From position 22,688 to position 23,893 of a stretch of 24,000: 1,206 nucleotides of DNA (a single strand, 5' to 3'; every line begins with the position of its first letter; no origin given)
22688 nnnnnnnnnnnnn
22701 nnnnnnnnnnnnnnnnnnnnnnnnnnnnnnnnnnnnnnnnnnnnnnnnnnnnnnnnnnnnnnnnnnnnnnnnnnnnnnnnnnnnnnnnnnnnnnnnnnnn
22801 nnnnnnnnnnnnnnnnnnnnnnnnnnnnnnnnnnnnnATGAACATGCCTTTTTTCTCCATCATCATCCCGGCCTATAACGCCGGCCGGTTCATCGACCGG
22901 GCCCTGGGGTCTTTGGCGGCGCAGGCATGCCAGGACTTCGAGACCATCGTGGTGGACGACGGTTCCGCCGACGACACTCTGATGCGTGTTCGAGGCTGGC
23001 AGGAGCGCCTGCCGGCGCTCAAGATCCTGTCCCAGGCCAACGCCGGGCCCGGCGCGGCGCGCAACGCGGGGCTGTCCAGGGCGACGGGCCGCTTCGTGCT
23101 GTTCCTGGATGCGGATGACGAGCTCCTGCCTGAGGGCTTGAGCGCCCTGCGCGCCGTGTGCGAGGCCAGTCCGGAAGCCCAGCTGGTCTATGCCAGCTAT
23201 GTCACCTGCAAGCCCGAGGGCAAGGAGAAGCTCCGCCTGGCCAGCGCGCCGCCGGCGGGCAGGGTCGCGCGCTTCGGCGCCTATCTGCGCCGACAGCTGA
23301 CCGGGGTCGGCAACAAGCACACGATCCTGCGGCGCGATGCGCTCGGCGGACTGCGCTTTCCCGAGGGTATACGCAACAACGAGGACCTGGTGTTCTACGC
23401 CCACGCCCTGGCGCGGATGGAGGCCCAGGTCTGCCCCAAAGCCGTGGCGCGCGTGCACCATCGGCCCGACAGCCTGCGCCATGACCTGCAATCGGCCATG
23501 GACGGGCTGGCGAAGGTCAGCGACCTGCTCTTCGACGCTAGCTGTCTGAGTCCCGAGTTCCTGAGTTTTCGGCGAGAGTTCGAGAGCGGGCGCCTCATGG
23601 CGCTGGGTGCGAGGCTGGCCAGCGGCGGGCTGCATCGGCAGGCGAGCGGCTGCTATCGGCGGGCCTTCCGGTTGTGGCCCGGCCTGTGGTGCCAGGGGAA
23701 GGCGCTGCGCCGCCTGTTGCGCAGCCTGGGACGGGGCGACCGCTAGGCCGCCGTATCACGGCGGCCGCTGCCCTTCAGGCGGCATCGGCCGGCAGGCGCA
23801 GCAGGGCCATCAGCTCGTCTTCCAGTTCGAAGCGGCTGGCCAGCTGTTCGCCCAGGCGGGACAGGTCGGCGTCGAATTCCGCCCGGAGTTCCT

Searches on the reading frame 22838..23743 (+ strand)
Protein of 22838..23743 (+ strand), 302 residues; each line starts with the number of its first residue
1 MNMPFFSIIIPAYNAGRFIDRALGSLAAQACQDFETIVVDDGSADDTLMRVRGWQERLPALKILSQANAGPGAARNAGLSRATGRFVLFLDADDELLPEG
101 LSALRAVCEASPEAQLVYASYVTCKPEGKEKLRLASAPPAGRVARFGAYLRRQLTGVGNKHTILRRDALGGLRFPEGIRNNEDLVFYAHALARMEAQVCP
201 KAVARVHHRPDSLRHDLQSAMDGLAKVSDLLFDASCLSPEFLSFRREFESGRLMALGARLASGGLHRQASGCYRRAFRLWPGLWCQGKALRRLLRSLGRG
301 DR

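Call 6: search_protein_families(library=pfam, proteins=[window:22838-23743:+], max_evalue=1)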
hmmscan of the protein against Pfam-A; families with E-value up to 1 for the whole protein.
window:22838-23743:+ (302 aa): 4 families
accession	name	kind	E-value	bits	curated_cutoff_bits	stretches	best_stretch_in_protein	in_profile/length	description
PF00535.33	Glycos_transf_2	-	6.8e-28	98.1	23.3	1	7-155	1-150/168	Glycosyl transferase family 2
PF13641.12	Glyco_tranf_2_3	-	7.4e-10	39.7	27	1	6-104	3-107/230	Glycosyltransferase like family 2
PF10111.15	Glyco_tranf_2_2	-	1.4e-09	38.3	27.3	1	7-118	1-121/276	Glycosyltransferase like family 2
PF13704.12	Glyco_tranf_2_4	-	0.098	13.6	27.5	1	36-95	22-83/98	Glycosyl transferase family 2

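Call 7: search_protein_families(library=ncbifam, proteins=[window:22838-23743:+], max_evalue=1)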
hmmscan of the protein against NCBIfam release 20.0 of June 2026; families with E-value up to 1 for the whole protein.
window:22838-23743:+ (302 aa): 27 families (the best 25 are shown)
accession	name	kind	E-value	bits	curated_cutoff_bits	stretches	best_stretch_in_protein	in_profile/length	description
NF007482.0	PRK10073.1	equivalog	7.8e-27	94.1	423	1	4-104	6-106/334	glycosyltransferase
NF047683.1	TeichurnBiosyTuaG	equivalog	3.1e-23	82.7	400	1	3-191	5-187/252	teichuronic acid biosynthesis protein TuaG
NF041875.1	EPS_EpsD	equivalog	3.7e-22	79.2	370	1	7-101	2-97/325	exopolysaccharide biosynthesis glycosyltransferase EpsD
NF050050.1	ProtGlycPglI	equivalog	5e-18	65.5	500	1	3-104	1-104/306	GalNAc(5)-diNAcBac-PP-undecaprenol beta-1,3-glucosyltransferase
TIGR03965.1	mycofact_glyco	equivalog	1.3e-15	57.2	280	1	7-108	77-179/467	mycofactocin biosynthesis glycosyltransferase MftF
TIGR03937.1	PgaC_IcaA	equivalog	2e-14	53.4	422.3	1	3-96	44-138/407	poly-beta-1,6-N-acetyl-D-glucosamine synthase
TIGR04283.1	glyco_like_mftF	equivalog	1.6e-13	50.7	182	1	7-113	2-102/221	TIGR04283 family arsenosugar biosynthesis glycosyltransferase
NF053739.1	GlytfEpsEBac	equivalog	6.9e-11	41.6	450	1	5-144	2-143/265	glycosyltransferase EpsE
NF007453.0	PRK10018.1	equivalog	2.7e-10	40.4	382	1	3-127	5-130/280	colanic acid biosynthesis glycosyltransferase WcaA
TIGR04017.1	WcaA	equivalog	3.2e-10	40.1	495.75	1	2-127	3-129/279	colanic acid biosynthesis glycosyltransferase WcaA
NF038302.1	EPS_HpsE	equivalog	3e-09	36.3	300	1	6-103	3-106/307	hormogonium polysaccharide biosynthesis glycosyltransferase HpsE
NF007986.1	PRK10714.1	equivalog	5.6e-08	32.1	529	1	6-108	8-115/316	undecaprenyl-phosphate 4-deoxy-4-formamido-L-arabinose transferase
NF047588.1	GlcsyltransPgfSStrep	equivalog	6e-08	32.3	500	1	6-95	3-97/308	glycosyltransferase PgfS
NF038299.1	EPS_HpsN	equivalog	6.4e-08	31.9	425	1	5-107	2-105/317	hormogonium polysaccharide biosynthesis glycosyltransferase HpsN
TIGR04009.1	wcaE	equivalog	1.1e-06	28.1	369.2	1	21-111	21-110/248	colanic acid biosynthesis glycosyltransferase WcaE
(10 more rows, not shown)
